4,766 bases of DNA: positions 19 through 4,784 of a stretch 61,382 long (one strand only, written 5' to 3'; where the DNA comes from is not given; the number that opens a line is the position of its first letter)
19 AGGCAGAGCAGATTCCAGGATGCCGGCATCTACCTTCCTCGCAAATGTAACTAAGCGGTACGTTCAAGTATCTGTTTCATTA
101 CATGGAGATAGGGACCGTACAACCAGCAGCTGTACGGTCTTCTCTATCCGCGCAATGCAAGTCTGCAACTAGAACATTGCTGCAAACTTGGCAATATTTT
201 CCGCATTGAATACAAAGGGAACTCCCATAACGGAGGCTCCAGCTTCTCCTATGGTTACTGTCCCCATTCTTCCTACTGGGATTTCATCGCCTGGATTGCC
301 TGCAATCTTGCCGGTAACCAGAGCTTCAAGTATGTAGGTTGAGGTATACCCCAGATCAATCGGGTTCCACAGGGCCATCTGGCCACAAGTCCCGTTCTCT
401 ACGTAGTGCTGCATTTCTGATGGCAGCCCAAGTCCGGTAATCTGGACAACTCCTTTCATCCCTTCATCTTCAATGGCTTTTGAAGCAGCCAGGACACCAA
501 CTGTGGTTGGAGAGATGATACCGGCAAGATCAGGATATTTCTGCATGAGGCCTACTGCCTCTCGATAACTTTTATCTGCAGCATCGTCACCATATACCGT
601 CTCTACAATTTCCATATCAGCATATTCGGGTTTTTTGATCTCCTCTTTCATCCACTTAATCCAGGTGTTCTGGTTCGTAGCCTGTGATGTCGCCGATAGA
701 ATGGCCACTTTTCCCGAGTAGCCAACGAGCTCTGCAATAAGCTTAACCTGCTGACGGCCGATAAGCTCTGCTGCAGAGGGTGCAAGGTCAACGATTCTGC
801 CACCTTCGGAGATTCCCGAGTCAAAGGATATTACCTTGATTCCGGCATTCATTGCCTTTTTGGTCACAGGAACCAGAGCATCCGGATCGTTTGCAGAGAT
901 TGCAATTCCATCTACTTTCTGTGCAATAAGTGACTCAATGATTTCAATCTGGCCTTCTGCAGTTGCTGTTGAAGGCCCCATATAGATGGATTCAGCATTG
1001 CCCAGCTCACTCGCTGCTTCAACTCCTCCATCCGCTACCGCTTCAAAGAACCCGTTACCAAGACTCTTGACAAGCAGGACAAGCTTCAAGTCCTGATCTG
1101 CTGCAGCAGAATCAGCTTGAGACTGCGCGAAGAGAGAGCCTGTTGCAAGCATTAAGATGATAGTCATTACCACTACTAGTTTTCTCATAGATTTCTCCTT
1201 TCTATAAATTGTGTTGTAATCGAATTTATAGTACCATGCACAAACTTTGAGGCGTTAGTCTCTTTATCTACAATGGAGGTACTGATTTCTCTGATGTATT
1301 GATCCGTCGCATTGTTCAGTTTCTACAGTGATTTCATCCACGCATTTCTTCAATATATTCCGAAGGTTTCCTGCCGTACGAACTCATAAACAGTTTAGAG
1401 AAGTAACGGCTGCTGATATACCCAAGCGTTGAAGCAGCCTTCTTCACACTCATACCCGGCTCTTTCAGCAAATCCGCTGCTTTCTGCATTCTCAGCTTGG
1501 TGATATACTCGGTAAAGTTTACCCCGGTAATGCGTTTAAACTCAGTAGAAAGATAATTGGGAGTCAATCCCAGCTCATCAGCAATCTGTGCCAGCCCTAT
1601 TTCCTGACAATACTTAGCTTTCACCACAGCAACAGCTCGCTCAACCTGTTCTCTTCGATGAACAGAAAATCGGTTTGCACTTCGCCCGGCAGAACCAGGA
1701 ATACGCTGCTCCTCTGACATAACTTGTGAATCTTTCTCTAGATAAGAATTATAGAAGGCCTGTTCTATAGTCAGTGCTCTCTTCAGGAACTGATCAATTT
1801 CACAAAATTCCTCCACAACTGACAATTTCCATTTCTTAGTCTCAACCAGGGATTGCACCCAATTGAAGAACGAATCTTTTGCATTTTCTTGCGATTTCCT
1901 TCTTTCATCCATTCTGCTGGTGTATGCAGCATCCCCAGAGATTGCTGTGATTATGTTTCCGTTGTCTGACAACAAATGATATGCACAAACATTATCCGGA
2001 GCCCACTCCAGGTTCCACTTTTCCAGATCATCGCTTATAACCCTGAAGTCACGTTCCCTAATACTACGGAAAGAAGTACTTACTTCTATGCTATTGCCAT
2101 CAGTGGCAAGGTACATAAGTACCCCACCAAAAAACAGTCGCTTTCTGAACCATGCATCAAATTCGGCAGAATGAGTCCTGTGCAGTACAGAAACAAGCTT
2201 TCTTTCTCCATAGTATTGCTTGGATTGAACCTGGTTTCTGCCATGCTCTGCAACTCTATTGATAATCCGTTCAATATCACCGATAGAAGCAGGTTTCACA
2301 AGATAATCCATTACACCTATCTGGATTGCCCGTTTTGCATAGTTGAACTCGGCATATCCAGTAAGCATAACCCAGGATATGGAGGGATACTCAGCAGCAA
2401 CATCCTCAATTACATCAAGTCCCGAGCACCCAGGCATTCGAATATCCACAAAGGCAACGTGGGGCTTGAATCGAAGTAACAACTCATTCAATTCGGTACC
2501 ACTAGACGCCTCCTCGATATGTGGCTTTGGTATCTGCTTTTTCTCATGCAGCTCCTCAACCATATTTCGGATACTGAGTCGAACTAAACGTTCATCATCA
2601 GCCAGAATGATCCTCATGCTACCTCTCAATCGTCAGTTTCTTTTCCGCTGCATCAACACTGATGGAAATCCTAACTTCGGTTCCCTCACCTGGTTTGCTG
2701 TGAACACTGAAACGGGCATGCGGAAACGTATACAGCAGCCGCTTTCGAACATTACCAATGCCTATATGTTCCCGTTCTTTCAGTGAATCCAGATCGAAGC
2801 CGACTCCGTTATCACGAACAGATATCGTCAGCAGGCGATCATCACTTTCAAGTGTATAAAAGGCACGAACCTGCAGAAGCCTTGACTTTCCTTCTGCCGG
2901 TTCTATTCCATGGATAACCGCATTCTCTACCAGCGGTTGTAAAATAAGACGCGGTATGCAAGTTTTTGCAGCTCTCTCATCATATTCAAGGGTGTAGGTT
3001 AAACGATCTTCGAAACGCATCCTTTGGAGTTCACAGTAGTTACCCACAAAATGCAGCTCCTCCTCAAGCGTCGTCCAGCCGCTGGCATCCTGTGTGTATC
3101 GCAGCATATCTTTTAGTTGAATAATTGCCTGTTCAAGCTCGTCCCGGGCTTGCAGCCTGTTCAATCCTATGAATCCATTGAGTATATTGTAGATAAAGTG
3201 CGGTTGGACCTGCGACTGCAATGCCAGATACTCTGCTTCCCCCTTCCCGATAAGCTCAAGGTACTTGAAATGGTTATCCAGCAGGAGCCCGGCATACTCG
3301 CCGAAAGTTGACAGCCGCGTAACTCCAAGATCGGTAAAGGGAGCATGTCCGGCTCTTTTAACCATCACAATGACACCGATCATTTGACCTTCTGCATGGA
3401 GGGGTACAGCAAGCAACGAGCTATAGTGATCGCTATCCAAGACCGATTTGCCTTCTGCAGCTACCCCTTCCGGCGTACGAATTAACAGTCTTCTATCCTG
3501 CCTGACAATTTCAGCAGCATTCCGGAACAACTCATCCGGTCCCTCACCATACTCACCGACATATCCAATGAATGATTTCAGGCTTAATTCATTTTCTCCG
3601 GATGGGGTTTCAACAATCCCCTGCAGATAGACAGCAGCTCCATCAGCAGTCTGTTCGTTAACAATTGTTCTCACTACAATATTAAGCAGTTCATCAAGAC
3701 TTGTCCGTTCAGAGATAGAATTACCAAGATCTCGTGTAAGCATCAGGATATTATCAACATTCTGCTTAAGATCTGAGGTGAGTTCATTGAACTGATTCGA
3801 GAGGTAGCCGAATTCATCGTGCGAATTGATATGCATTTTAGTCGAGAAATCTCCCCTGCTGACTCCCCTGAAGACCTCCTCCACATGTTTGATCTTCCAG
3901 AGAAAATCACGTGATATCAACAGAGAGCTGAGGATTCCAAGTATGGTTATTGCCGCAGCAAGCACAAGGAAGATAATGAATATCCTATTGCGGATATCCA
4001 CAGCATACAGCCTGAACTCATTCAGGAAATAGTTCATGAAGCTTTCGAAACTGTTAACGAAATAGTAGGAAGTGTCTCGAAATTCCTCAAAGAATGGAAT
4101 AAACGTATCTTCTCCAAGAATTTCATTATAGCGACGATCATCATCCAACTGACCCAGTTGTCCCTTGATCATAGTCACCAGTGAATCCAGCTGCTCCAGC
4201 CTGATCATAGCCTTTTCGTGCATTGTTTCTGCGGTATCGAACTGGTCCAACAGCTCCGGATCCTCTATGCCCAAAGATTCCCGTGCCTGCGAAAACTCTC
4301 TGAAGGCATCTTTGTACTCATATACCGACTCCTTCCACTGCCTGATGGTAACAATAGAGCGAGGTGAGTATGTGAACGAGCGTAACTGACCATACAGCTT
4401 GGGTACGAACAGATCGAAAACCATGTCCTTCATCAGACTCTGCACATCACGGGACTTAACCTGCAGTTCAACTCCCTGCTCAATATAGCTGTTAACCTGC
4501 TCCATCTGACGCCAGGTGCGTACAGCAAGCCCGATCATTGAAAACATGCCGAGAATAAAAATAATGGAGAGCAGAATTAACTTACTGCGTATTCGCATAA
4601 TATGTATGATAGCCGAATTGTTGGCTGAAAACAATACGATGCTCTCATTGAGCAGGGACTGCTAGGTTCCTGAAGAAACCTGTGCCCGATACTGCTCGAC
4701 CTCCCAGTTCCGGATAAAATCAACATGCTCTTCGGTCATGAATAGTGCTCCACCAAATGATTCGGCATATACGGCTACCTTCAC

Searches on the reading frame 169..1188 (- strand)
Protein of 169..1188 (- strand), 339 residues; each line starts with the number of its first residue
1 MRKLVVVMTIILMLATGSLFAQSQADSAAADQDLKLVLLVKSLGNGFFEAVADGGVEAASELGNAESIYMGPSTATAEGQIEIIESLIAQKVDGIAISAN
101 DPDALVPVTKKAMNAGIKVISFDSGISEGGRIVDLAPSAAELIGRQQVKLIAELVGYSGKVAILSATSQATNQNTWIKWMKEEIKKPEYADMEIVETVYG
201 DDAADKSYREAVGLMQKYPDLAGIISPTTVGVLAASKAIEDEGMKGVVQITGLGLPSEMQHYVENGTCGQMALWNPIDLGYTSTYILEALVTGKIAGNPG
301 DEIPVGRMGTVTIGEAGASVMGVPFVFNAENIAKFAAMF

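Call 5: search_protein_families(library=ncbifam, proteins=[window:169-1188:-], max_evalue=0.00001)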
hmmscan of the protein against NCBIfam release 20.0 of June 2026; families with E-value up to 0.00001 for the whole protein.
window:169-1188:- (339 aa): 8 families
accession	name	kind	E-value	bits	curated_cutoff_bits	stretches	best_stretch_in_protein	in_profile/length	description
TIGR02637.1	RhaS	equivalog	1.5e-129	431.6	342.25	1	38-336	3-301/302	rhamnose ABC transporter substrate-binding protein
NF011937.0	PRK15408.1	equivalog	6.8e-51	173.1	384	1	11-315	12-306/340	autoinducer 2 ABC transporter substrate-binding protein LsrB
NF007254.0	PRK09701.1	equivalog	2.7e-18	66.2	335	1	3-294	6-291/311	D-allose transporter substrate-binding protein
NF052284.1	rhzpin_SBP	equivalog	2.6e-12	46.5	420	1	46-265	13-229/289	rhizopine catabolism ABC transporter substrate-binding protein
TIGR02634.1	xylF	equivalog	7.2e-09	35.7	389.55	1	73-277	36-240/302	D-xylose ABC transporter substrate-binding protein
NF007936.0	PRK10653.1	equivalog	3.9e-07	29.7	337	1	14-242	9-229/295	ribose ABC transporter substrate-binding protein RbsB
NF040907.2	ChvE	equivalog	2e-06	27.3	460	1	77-157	40-120/324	multiple monosaccharide ABC transporter substrate-binding protein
NF007680.0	PRK10355.1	equivalog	5.5e-06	25.8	504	1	10-193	6-180/331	D-xylose ABC transporter substrate-binding protein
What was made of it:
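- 169..1188 (-): RhaS-type rhamnose ABC substrate-binding protein. Call 5: TIGR02637, 432 bits, above the 342 cut-off.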

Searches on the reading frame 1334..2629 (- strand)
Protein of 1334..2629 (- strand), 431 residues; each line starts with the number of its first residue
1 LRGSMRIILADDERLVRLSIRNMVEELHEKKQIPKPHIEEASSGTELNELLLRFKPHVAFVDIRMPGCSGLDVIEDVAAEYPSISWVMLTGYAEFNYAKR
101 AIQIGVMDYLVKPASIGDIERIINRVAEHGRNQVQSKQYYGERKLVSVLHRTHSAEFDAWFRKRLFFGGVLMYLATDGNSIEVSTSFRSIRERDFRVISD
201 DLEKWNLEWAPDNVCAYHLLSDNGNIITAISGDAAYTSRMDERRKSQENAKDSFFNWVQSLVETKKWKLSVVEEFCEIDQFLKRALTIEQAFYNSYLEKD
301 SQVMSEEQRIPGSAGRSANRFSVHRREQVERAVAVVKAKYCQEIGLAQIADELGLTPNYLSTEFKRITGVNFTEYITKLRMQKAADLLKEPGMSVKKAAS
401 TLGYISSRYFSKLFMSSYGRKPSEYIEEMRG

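Call 5: search_protein_families(library=ncbifam, proteins=[window:1334-2629:-], max_evalue=0.00001)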
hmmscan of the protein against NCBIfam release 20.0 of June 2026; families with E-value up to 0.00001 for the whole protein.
window:1334-2629:- (431 aa): 53 families (the best 25 are shown)
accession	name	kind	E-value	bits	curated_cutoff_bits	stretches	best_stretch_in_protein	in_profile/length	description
NF047788.1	TransRegPocR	equivalog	1.3e-17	64.1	500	1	317-428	179-290/296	transcriptional regulator PocR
NF033791.1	ActR_PrrA_rreg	equivalog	2.5e-14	53.6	250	1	38-128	28-118/173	ActR/PrrA/RegA family redox response regulator transcription factor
NF008677.0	PRK11697.1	equivalog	5.3e-14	52.2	246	1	5-135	2-124/238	two-component system response regulator BtsR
NF047455.1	TF_Staph_AryK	equivalog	7.8e-14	50.9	850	1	323-428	153-258/759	transcriptional regulator AryK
NF008469.0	PRK11361.1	equivalog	8.3e-14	51.1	714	1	3-127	3-120/461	acetoacetate metabolism transcriptional regulator AtoC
NF049932.1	TranspRegBtr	equivalog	1.6e-13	50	900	1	328-430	165-267/531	bacillibactin transport transcriptional regulator Btr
TIGR01818.1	ntrC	equivalog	1.9e-13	50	558.6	1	8-141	2-128/463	nitrogen regulation protein NR(I)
NF007432.1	PRK09978.1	equivalog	3.2e-13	49.5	500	1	330-428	145-242/274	DNA-binding transcriptional regulator GadX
NF007860.0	PRK10572.1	equivalog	4e-13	48.9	208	1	319-428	175-284/292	arabinose operon transcriptional regulator AraC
NF008176.1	PRK10923.1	equivalog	7.8e-13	47.8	620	1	43-139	35-131/469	nitrogen regulation protein NR(I)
NF011896.0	PRK15369.1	equivalog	8.2e-13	48.4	242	1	5-115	4-109/211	two component system response regulator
NF052445.1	RespRegMctR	equivalog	9.4e-12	44.8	300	1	5-130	2-122/205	two-component system response regulator MctR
NF007018.1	PRK09483.1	equivalog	1.1e-11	44.7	280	1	6-134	3-125/217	UvrY/SirA/GacA family response regulator transcription factor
NF053512.1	nitric_RR_NosR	exception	5.7e-11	42.1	400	1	37-135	24-123/422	response regulator c-di-GMP phosphodiesterase, NosR family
NF010028.0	PRK13503.1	equivalog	1.2e-10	41.3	288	1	324-424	168-268/278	HTH-type transcriptional activator RhaS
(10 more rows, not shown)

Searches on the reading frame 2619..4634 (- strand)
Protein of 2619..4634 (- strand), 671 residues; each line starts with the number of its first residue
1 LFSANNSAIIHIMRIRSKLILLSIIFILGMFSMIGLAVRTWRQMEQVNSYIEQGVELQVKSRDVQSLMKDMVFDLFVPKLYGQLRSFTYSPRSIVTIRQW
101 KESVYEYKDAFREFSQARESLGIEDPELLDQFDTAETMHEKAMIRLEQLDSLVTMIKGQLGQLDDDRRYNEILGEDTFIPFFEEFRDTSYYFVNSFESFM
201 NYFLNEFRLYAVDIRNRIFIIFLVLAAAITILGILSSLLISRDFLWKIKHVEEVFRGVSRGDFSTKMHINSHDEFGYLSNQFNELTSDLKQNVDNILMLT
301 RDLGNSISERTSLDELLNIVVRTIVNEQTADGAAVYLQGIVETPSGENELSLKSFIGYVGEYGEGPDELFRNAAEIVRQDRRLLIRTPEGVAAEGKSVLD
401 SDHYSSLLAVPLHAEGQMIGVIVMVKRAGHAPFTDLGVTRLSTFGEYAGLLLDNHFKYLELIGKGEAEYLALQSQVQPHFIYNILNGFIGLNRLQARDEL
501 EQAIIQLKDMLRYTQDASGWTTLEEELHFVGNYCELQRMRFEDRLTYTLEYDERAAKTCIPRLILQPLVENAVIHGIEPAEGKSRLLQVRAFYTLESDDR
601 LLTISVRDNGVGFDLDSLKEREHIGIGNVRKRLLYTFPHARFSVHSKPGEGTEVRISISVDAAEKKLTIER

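Call 5: search_protein_families(library=ncbifam, proteins=[window:2619-4634:-], max_evalue=0.00001)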
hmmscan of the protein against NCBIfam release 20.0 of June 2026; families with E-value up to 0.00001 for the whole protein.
window:2619-4634:- (671 aa): 7 families
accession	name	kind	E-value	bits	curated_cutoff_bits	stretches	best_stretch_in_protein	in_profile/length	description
NF012163.2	BaeS_SmeS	equivalog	9.5e-10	38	500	1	222-294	166-238/457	sensor histidine kinase efflux regulator BaeS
NF033092.0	HK_WalK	equivalog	2.1e-09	36.6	725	1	216-293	176-250/594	cell wall metabolism sensor histidine kinase WalK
NF008184.0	PRK10935.1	equivalog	4.1e-09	35.6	553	0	564-661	472-560/565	nitrate/nitrite two-component system sensor histidine kinase NarQ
NF007837.0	PRK10549.1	equivalog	9.7e-09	34.4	603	1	225-294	169-238/466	envelope stress sensor histidine kinase BaeS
NF007896.0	PRK10600.1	equivalog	1.7e-07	30.3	578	0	205-293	145-227/598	nitrate/nitrite two-component system sensor histidine kinase NarX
NF040691.1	MtrAB_MtrB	equivalog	2.2e-07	30.3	450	0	223-296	192-264/507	MtrAB system histidine kinase MtrB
NF041210.1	his_kin_PieS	equivalog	9.8e-07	28.1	850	1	221-296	169-243/474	two component system sensor histidine kinase PieS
